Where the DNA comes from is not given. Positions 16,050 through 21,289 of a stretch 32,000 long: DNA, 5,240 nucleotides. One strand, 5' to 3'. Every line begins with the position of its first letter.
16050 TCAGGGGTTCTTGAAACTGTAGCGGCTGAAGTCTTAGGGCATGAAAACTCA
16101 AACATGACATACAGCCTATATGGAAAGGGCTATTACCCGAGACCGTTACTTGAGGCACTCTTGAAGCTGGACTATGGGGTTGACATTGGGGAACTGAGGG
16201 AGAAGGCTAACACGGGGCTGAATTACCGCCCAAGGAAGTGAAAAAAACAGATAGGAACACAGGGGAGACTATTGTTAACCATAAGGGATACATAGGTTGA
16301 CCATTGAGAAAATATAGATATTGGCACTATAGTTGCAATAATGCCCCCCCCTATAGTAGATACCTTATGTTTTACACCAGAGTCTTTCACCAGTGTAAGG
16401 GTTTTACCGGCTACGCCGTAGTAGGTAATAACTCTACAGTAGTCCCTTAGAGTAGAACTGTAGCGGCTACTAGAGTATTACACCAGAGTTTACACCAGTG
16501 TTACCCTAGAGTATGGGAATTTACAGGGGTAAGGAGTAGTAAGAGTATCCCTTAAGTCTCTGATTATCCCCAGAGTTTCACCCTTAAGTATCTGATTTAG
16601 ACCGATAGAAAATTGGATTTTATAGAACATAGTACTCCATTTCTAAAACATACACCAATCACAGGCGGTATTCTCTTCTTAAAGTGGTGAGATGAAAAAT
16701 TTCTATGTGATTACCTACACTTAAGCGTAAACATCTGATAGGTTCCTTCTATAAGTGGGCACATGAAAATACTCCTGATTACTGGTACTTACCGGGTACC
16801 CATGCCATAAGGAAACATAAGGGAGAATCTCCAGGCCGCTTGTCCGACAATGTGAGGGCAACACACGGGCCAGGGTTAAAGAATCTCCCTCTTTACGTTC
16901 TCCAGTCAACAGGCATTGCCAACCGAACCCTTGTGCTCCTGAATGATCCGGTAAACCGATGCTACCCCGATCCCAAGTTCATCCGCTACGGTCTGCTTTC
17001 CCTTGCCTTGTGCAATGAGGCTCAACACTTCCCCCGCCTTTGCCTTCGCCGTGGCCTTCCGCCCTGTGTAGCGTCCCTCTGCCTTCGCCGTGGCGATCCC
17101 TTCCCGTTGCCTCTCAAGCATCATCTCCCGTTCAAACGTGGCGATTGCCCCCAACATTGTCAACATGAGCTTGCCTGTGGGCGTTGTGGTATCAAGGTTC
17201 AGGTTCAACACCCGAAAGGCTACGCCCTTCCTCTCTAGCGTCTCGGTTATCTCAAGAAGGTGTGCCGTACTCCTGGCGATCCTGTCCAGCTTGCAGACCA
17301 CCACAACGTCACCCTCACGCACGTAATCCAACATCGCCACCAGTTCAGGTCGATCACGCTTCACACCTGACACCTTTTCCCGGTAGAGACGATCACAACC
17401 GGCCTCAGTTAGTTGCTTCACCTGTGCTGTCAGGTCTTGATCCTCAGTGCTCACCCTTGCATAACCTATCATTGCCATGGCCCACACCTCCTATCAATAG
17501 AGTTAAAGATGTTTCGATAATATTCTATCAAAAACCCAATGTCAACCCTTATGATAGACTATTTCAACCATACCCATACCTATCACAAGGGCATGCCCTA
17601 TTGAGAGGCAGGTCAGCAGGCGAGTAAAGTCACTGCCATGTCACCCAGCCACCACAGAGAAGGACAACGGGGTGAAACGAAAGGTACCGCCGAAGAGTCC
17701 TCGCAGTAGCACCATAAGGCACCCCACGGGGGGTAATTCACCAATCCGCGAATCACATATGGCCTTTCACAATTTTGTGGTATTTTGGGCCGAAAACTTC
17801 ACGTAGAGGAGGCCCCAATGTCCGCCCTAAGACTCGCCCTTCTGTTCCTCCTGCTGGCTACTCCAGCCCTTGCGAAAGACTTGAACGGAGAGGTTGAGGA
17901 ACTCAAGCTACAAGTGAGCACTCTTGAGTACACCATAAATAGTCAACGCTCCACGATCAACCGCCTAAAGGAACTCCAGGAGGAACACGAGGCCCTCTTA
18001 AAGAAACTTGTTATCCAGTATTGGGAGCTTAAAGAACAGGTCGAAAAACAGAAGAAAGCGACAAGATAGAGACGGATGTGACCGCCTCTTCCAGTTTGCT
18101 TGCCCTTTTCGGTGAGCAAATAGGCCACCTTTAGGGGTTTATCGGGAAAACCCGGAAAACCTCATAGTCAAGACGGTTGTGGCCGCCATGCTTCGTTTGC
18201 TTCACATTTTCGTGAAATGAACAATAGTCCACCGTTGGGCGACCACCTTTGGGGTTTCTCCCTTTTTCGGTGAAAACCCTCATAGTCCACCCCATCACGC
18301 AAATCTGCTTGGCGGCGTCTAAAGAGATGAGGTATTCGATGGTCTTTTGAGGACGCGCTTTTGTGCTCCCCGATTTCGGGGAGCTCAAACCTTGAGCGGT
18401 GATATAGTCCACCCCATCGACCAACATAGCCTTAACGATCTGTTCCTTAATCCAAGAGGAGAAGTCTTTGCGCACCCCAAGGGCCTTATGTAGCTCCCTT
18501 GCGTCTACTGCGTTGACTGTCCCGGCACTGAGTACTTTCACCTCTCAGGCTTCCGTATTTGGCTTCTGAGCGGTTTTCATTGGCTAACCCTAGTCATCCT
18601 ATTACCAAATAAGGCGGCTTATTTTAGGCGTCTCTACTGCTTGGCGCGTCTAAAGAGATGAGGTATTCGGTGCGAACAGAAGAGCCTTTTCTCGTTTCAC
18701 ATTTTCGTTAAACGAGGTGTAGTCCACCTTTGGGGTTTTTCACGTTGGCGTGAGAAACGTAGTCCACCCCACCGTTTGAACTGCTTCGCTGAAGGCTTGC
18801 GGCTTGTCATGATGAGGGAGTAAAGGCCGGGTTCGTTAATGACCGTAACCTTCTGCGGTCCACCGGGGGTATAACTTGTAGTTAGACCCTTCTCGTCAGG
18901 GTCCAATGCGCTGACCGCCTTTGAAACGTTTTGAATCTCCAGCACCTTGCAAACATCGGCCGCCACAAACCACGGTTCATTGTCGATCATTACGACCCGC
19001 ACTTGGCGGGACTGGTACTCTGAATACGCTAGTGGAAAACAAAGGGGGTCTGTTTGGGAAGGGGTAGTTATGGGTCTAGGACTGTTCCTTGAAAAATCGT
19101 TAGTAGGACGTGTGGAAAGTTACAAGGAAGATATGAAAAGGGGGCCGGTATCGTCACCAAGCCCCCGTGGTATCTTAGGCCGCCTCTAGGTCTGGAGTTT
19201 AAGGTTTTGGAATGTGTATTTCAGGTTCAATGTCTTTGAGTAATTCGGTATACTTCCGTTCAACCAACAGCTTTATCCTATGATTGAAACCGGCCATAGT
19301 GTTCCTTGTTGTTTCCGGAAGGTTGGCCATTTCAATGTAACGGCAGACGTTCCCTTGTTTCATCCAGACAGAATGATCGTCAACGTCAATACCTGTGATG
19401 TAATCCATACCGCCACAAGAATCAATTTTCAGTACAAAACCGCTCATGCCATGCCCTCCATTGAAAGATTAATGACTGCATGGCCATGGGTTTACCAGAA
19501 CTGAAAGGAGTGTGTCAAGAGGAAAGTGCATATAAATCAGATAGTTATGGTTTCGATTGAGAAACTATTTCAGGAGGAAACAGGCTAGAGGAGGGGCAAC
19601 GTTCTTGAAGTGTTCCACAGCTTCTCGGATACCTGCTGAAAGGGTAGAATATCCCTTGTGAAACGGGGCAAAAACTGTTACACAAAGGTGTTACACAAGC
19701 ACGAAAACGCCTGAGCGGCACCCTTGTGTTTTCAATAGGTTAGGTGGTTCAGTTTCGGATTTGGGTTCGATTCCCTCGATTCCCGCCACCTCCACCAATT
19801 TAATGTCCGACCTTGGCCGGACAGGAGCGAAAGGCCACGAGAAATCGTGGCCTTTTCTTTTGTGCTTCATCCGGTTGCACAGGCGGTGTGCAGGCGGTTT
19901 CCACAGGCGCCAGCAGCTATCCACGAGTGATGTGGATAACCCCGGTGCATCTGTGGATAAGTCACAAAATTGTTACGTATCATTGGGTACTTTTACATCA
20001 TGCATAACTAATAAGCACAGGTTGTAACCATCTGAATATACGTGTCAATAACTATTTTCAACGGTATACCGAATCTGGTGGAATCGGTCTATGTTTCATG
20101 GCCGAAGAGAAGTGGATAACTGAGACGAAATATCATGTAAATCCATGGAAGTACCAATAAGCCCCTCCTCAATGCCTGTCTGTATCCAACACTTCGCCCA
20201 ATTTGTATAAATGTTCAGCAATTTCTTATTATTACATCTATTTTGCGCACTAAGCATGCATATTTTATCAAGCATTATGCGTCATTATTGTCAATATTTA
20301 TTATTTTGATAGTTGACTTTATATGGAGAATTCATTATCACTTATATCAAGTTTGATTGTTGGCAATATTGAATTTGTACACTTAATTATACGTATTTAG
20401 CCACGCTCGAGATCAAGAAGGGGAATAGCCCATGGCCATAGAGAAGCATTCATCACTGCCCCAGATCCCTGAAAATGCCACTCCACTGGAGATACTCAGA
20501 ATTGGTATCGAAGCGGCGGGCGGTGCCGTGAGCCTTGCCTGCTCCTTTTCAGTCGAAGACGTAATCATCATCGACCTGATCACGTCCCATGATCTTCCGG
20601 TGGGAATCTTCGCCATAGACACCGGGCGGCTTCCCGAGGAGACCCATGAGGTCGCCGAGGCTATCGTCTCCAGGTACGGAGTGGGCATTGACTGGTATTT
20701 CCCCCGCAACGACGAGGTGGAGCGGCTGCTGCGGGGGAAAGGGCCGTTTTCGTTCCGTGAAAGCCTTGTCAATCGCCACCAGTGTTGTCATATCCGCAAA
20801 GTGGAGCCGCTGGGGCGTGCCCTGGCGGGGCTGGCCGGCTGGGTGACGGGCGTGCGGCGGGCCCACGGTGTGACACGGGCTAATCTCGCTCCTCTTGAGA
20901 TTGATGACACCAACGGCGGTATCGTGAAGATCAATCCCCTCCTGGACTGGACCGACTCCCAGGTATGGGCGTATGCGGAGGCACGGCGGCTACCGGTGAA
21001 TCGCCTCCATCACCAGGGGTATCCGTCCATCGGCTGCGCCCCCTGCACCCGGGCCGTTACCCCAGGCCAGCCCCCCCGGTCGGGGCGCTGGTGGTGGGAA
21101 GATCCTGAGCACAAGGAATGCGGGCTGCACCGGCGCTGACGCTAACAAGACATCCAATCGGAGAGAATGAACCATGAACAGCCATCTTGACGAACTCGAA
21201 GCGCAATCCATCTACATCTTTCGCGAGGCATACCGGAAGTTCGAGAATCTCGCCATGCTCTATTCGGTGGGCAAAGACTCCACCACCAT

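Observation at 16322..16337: Perfect sigma-54 promoter firing into an ORF-free repeat region of the island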

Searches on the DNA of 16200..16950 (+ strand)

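Call 11: search_dna_similar(query=window:16242-16905:+, collection=phages, mode=distant)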
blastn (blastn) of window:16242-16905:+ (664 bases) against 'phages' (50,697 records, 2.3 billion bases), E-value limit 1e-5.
No match.

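Call 12: search_dna_similar(query=window:16242-16905:+, collection=plasmids, mode=distant)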
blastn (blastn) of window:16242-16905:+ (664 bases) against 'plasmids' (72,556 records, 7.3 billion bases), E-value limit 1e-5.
No match.
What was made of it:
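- Tried and rejected: blastn against the phage and plasmid collections found nothing (calls 11, 12).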

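Call 28: search_rna_families(source=window, start=16200, end=16950, threshold=evalue, max_evalue=10)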
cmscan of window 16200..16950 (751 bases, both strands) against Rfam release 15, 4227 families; matches with E-value up to 10: 1.
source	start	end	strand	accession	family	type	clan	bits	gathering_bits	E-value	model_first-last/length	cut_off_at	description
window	16732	16803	-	RF03036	osmY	Gene; sRNA;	-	14.1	46.9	2.1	1-72/72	no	osmY RNA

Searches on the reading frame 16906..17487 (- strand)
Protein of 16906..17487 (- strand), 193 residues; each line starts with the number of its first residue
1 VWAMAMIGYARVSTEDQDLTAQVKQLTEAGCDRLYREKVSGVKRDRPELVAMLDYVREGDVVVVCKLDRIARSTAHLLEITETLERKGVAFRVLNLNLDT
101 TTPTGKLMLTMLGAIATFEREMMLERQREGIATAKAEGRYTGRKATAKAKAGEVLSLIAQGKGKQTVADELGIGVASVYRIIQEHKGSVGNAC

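Call 8: search_protein_families(library=pfam, proteins=[window:16906-17487:-])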
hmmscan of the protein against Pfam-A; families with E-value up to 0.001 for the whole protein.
window:16906-17487:- (193 aa): 2 families
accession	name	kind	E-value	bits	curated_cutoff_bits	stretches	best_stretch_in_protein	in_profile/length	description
PF00239.26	Resolvase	-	4.8e-48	163.4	23.3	1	6-140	1-145/145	Resolvase, N terminal domain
PF02796.21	HTH_7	-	1.6e-06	28.6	23.8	1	142-182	1-42/45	Helix-turn-helix domain of resolvase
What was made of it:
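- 16906..17478 (-): Small serine recombinase (Resolvase and HTH_7 domains), convergent with the motif. Call 8.
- Checked: The serine recombinase is at 16906-17478/17487 on the minus strand, with Resolvase and HTH_7 domains (call 8).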

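Call 68: search_solved_structures(query=window:16906-17478:-, max_evalue=0.00001)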
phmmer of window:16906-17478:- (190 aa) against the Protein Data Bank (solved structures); distinct sequences matched with E-value up to 0.00001: 18.
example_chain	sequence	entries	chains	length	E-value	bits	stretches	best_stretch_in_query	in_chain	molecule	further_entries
4m6f_A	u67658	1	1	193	1.8e-35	125.6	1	3-177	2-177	DNA-invertase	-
3uj3_X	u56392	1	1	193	8.6e-35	123.4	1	3-177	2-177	DNA-invertase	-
2gm4_A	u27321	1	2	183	1.2e-32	116.4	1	1-181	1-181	Transposon gamma-delta resolvase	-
1zr2_A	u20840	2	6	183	1.5e-31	112.8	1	1-181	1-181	Transposon gamma-delta resolvase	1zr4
5cy1_A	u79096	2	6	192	2.1e-31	112.4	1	1-186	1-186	Transposon Tn3 resolvase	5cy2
1gdt_A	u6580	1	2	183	6.7e-31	110.7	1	1-181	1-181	PROTEIN (GAMMA DELTA RESOLVASE)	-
1gdr_A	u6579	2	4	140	3.4e-25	92.1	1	1-135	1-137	GAMMA DELTA-RESOLVASE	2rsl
2gm5_A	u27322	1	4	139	3.2e-24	89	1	2-130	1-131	Transposon gamma-delta resolvase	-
1ght_A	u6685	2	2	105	1.2e-16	64.3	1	1-102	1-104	TRANSPOSON GAMMA-DELTA RESOLVASE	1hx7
2r0q_C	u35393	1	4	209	2.5e-16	63.3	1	3-181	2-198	Putative transposon Tn552 DNA-invertase bin3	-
5c35_A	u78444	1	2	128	2.1e-11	47.3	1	3-102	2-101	Recombinase Sin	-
5c32_B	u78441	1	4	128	9.9e-11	45.1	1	3-102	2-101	Putative transposon Tn552 DNA-invertase bin3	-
5c34_B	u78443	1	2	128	1e-10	45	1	3-102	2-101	Putative transposon Tn552 DNA-invertase bin3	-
5c31_A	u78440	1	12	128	2.2e-10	44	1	3-95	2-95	Sin, putative plasmid resolvase dimer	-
3pkz_A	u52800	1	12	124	2.5e-10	43.8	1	3-95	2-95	Recombinase Sin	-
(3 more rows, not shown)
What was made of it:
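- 16906..17478 (-): It is about equally similar to Gin invertase and gamma-delta resolvase (call 68).
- The recombinase is as close to Gin invertase as to gamma-delta resolvase (call 68).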

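Call 78: find_encoding_contigs(protein=window:16906-17478:-, flank=3500, max_places=10)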
Protein window:16906-17478:- (190 aa): 24 contigs read that carry it; 5 places shown.
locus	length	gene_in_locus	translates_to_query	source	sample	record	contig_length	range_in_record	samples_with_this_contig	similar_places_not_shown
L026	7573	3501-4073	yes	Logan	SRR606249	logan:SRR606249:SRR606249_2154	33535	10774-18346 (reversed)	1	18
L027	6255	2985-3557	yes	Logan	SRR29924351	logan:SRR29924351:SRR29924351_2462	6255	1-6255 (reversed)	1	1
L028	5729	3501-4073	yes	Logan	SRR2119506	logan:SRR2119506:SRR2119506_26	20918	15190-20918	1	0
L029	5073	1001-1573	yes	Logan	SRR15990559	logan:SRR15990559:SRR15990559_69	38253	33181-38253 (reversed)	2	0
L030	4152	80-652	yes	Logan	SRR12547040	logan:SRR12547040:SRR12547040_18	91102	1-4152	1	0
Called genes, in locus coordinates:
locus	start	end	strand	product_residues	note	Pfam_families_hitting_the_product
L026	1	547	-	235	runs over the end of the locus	PF01507:PAPS_reduct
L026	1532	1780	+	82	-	-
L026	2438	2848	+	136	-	PF08346:AntA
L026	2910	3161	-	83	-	-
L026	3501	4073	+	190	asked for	PF00239:Resolvase, PF02796:HTH_7 (weak)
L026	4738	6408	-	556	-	PF20172:DUF6538, PF00589:Phage_integrase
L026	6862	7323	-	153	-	PF01668:SmpB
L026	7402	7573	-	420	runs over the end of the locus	PF22039:HUTI_composite_bact, PF01979:Amidohydro_1, PF07969:Amidohydro_3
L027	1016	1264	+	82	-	-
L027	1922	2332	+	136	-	PF08346:AntA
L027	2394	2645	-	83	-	-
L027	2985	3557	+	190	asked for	PF00239:Resolvase, PF02796:HTH_7 (weak)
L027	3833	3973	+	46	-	-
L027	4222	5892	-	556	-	PF20172:DUF6538, PF00589:Phage_integrase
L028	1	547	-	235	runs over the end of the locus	PF01507:PAPS_reduct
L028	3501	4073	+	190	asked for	PF00239:Resolvase, PF02796:HTH_7 (weak)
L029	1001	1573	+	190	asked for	PF00239:Resolvase, PF02796:HTH_7 (weak)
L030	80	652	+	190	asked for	PF00239:Resolvase, PF02796:HTH_7 (weak)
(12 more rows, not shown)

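Call 85: find_homologous_proteins(query=window:16906-17478:-, max_evalue=1e-40)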
Query window:16906-17478:- (190 aa): 4296 proteins with E <= 1e-40 among 8000 candidates; the best 120 are listed.
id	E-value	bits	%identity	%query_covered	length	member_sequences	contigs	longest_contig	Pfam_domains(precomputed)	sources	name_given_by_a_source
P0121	1.7e-114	397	100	100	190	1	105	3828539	PF00239.27,PF02796.22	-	-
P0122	4.2e-96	338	88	96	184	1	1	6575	PF00239.27,PF02796.22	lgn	-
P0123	2.8e-91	322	81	99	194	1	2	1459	PF00239.27,PF13384.13,PF02796.22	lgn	-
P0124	8.8e-89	314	78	99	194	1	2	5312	PF00239.27,PF13384.13,PF02796.22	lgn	-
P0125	1.3e-88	313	82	97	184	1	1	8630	PF00239.27,PF02796.22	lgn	-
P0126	2.4e-87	309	79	96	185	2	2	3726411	PF00239.27,PF02796.22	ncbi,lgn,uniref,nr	ncbi:recombinase family protein [Geobacter sulfurreducens]|uniref:recombinase family protein n=1 Tax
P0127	8.7e-86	304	80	97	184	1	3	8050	PF00239.27,PF02796.22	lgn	-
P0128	2.0e-84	300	79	97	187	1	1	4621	PF00239.27,PF02796.22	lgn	-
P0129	1.3e-82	294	76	97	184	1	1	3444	PF00239.27,PF13384.13,PF02796.22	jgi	jgi:DNA invertase Pin-like site-specific DNA recombinase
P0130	5.7e-82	292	76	97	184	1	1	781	PF00239.27,PF13384.13,PF02796.22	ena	-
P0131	7.5e-82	291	76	97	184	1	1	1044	PF00239.27,PF13384.13,PF02796.22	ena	-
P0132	2.2e-81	290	75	95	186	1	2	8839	PF00239.27,PF02796.22,PF04218.20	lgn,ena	-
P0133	2.7e-81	289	74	97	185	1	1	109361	PF00239.27,PF13384.13,PF02796.22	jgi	jgi:DNA invertase Pin-like site-specific DNA recombinase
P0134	4.7e-81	289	76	95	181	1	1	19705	PF00239.27,PF13384.13,PF02796.22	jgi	jgi:DNA invertase Pin-like site-specific DNA recombinase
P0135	1.4e-80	287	74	97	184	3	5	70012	PF00239.27,PF02796.22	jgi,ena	jgi:DNA invertase Pin-like site-specific DNA recombinase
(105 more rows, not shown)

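Call 86: find_encoding_contigs(protein=P0122, flank=5000, max_places=3)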
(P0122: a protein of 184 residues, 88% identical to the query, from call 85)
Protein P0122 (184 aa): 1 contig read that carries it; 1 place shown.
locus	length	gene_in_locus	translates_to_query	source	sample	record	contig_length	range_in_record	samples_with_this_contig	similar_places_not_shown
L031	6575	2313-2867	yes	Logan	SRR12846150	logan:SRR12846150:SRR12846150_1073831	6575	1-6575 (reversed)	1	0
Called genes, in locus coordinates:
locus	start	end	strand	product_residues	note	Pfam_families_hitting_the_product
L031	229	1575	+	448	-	PF13356:Arm-DNA-bind_3, PF22022:Phage_int_M, PF00589:Phage_integrase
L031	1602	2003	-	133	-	-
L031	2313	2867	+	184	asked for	PF00239:Resolvase, PF02796:HTH_7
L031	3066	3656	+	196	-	PF13505:OMP_b-brl, PF01617:Surface_Ag_2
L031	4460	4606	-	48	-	-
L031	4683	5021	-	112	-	-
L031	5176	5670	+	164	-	PF04383:KilA-N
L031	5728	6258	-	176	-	-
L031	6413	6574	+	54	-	?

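Call 87: find_encoding_contigs(protein=P0124, flank=5000, max_places=3)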
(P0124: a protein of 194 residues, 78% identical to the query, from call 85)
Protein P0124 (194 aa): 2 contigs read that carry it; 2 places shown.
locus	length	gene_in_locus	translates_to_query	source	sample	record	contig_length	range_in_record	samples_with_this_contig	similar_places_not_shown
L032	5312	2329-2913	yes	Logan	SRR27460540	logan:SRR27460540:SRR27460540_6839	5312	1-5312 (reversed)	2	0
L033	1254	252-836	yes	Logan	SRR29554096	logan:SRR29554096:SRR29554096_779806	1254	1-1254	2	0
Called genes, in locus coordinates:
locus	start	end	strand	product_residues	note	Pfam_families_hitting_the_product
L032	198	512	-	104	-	-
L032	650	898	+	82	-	-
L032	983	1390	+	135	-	PF02498:Bro-N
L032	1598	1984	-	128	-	PF02498:Bro-N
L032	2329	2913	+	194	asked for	PF00239:Resolvase, PF02796:HTH_7, PF13384:HTH_23 (weak)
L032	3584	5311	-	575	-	?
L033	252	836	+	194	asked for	PF00239:Resolvase, PF02796:HTH_7, PF13384:HTH_23 (weak)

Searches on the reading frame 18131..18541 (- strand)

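Call 8: search_protein_families(library=pfam, proteins=[window:18131-18541:-])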
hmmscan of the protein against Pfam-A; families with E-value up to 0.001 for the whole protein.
window:18131-18541:- (136 aa): 1 family
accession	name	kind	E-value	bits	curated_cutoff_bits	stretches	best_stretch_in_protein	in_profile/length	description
PF08346.17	AntA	-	3.9e-22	79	27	1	12-83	1-65/68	AntA/AntB antirepressor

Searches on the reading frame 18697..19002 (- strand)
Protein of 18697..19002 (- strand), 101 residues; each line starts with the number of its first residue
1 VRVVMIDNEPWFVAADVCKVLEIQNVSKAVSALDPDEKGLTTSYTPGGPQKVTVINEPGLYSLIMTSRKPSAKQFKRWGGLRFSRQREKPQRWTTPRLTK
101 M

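Call 8: search_protein_families(library=pfam, proteins=[window:18697-19002:-])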
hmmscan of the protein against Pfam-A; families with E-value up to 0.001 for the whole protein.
window:18697-19002:- (101 aa): 1 family
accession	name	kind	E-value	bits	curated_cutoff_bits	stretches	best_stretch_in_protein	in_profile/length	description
PF02498.22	Bro-N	-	1.1e-22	80.8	25.6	1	2-78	3-89/96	BRO family, N-terminal domain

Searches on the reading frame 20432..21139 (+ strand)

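Call 8: search_protein_families(library=pfam, proteins=[window:20432-21139:+])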
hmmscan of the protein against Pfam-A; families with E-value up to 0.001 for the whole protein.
window:20432-21139:+ (235 aa): 1 family
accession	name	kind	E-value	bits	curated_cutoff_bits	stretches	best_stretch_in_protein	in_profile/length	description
PF01507.26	PAPS_reduct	-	2.2e-41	142.2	22.5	1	34-208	3-175/175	Phosphoadenosine phosphosulfate reductase domain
